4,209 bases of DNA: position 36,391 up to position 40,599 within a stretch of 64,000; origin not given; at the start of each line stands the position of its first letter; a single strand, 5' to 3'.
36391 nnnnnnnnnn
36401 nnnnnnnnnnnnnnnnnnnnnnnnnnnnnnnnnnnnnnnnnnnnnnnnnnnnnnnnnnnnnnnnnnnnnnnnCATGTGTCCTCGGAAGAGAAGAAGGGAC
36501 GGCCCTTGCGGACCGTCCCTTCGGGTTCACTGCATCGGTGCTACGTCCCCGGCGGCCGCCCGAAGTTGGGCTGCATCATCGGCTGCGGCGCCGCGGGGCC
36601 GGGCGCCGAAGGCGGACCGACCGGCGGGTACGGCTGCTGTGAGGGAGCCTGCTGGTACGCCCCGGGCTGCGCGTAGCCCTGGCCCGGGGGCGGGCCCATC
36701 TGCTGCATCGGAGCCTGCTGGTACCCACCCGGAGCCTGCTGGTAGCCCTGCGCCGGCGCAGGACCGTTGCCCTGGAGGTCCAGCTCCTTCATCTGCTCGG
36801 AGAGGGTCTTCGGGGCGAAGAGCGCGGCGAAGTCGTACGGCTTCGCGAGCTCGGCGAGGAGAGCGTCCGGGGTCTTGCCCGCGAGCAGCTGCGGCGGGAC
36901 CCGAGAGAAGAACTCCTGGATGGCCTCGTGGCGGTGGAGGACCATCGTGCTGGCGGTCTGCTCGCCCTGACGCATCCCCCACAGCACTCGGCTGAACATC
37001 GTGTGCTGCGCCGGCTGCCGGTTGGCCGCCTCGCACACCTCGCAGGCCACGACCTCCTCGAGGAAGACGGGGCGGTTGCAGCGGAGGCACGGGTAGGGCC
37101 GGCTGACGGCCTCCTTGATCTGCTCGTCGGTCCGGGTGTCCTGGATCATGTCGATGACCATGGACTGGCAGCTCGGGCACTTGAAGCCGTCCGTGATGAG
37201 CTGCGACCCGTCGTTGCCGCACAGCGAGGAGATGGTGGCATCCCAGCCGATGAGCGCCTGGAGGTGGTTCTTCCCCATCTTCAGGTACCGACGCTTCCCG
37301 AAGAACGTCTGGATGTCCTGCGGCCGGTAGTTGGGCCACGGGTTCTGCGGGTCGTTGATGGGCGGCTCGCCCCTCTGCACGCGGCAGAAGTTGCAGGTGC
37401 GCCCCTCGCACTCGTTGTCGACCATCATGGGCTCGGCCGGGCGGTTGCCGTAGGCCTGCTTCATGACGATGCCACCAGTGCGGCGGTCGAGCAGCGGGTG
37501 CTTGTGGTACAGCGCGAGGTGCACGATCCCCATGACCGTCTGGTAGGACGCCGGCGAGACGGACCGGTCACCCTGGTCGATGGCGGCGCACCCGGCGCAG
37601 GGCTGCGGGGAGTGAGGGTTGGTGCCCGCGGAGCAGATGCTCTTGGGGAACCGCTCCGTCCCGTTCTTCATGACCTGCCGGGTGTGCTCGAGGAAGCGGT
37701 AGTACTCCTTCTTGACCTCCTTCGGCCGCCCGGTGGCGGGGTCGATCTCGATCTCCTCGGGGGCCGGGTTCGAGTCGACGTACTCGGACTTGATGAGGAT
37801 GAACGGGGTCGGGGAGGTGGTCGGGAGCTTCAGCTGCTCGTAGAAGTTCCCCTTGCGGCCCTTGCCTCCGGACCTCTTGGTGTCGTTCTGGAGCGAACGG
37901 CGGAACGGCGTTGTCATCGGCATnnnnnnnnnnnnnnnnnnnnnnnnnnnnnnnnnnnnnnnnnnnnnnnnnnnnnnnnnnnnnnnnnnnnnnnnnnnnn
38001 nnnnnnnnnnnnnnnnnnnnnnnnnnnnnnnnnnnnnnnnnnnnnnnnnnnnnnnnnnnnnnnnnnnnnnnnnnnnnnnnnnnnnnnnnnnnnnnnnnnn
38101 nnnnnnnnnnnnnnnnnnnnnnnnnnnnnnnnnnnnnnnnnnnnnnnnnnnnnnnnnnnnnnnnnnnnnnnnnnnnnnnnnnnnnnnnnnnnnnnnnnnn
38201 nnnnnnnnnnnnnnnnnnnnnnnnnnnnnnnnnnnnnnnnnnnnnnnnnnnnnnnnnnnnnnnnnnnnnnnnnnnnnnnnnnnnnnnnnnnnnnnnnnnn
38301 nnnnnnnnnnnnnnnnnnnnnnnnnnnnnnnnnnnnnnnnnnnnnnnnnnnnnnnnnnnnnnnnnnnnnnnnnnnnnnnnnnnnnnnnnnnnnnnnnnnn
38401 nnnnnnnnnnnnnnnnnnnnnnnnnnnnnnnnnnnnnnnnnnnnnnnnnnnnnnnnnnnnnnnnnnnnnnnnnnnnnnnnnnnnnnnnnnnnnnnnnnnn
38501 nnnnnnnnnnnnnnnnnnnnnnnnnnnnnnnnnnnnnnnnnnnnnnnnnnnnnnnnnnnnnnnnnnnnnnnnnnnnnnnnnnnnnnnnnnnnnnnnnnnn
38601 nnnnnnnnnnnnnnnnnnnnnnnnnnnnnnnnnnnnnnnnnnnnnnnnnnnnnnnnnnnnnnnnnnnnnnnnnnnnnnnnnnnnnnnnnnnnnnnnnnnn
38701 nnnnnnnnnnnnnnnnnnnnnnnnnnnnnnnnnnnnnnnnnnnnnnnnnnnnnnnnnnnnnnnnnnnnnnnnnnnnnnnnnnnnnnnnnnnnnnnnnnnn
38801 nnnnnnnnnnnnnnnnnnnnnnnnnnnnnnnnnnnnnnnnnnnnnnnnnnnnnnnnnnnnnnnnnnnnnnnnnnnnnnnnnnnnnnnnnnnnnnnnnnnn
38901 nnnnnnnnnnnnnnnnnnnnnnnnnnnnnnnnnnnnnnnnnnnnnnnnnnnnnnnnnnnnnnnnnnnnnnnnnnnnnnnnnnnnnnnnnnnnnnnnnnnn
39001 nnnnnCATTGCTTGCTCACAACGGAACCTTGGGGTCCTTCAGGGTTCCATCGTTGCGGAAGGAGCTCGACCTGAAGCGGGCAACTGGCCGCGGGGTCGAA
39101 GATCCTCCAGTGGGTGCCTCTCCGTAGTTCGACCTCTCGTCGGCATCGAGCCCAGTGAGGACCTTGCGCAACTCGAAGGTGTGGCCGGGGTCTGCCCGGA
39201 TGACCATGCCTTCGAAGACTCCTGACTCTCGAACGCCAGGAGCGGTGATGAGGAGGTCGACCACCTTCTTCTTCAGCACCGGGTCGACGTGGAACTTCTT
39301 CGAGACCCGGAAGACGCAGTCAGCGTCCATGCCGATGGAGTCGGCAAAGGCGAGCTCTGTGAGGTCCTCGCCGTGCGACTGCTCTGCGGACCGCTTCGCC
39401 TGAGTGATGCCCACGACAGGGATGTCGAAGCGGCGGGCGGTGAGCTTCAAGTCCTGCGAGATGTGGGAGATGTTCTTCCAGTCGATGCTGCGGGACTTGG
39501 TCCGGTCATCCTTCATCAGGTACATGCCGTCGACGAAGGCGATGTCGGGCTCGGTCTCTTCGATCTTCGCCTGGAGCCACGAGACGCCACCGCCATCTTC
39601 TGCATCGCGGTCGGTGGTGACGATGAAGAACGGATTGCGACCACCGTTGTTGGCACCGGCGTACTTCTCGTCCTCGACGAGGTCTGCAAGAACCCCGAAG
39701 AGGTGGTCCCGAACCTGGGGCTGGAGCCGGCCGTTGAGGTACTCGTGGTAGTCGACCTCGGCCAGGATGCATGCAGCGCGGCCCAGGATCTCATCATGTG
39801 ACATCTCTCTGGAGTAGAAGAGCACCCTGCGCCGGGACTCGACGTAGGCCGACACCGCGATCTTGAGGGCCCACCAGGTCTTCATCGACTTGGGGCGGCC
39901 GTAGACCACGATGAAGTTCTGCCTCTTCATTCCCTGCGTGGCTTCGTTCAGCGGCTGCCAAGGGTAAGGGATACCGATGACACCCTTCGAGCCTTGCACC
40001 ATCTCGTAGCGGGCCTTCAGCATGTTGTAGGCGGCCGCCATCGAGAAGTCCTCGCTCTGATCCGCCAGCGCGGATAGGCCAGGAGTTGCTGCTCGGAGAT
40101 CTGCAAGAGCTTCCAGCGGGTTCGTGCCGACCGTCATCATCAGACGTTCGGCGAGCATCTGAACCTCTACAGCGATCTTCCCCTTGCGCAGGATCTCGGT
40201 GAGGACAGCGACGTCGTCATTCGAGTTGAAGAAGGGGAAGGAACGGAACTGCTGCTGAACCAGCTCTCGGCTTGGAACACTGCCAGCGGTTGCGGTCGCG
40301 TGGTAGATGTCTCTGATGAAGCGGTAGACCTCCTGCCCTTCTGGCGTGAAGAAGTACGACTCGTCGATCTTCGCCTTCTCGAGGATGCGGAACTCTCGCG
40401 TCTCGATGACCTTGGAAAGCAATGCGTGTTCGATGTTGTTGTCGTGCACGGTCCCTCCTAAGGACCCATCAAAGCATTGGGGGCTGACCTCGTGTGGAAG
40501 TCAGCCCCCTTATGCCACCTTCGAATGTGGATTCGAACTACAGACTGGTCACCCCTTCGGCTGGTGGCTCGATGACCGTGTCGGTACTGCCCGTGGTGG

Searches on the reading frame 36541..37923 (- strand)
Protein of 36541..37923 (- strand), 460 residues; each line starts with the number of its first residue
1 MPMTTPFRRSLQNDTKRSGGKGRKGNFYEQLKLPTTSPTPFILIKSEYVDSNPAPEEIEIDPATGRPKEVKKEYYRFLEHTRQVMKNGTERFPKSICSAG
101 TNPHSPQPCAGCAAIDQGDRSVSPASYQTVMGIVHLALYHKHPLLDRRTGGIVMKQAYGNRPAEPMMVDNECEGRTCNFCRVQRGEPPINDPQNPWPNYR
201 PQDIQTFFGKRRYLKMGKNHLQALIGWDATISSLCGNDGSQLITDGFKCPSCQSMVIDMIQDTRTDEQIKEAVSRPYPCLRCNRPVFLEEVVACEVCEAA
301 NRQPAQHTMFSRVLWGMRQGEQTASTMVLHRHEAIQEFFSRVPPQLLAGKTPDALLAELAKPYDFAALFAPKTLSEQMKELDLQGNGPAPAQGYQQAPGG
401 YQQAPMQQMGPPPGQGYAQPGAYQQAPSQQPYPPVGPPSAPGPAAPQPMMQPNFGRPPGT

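Call 23: search_protein_families(library=pfam, proteins=[window:36541-37923:-], max_evalue=0.01)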
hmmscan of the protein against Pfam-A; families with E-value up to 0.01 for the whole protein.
window:36541-37923:- (460 aa): 0 families

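Call 49: search_protein_families(library=ncbifam, proteins=[window:36541-37923:-], max_evalue=0.1)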
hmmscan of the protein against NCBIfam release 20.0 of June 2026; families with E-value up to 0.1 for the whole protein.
window:36541-37923:- (460 aa): 4 families
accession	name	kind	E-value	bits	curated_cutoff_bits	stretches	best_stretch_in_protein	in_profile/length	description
NF004019.1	PRK05481.1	subfamily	0.015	14.6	203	1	155-195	40-79/286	lipoyl synthase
NF009544.0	PRK12928.1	subfamily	0.037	13.3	210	1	156-195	60-98/300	lipoyl synthase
TIGR01384.1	TFS_arch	equivalog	0.048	14.4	64.75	0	241-283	56-94/101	transcription factor S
NF053743.1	LipS2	equivalog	0.081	12.3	270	0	293-328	36-71/292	LipS2 family lipoyl synthase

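Call 97: search_protein_families(library=phrogs, proteins=[window:36541-37923:-], max_evalue=0.001)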
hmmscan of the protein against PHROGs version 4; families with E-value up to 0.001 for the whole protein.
window:36541-37923:- (460 aa): 0 families

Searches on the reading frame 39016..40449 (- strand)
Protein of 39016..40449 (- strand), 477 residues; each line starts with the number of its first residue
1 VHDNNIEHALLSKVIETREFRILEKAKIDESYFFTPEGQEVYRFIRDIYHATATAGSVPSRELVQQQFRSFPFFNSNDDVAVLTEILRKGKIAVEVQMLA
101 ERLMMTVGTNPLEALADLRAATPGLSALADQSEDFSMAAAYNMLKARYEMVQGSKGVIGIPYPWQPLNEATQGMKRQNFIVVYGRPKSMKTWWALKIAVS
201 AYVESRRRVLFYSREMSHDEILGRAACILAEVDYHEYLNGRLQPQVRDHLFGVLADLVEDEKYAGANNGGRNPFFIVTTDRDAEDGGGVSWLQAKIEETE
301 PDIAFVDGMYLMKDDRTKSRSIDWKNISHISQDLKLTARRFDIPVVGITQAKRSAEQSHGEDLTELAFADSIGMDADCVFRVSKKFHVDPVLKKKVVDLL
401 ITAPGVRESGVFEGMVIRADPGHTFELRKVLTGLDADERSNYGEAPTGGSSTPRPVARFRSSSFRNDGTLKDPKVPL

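Call 23: search_protein_families(library=pfam, proteins=[window:39016-40449:-], max_evalue=0.01)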
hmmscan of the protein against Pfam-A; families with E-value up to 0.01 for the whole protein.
window:39016-40449:- (477 aa): 3 families
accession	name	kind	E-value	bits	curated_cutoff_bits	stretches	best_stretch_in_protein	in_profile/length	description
PF03796.21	DnaB_C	-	1.8e-24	87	27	1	159-385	1-214/255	DnaB-like helicase C terminal domain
PF13481.12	AAA_25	-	1.3e-05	25.4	27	1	165-351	20-190/195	AAA domain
PF00772.26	DnaB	-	0.0064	17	23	0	2-100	4-98/103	DnaB-like helicase N terminal domain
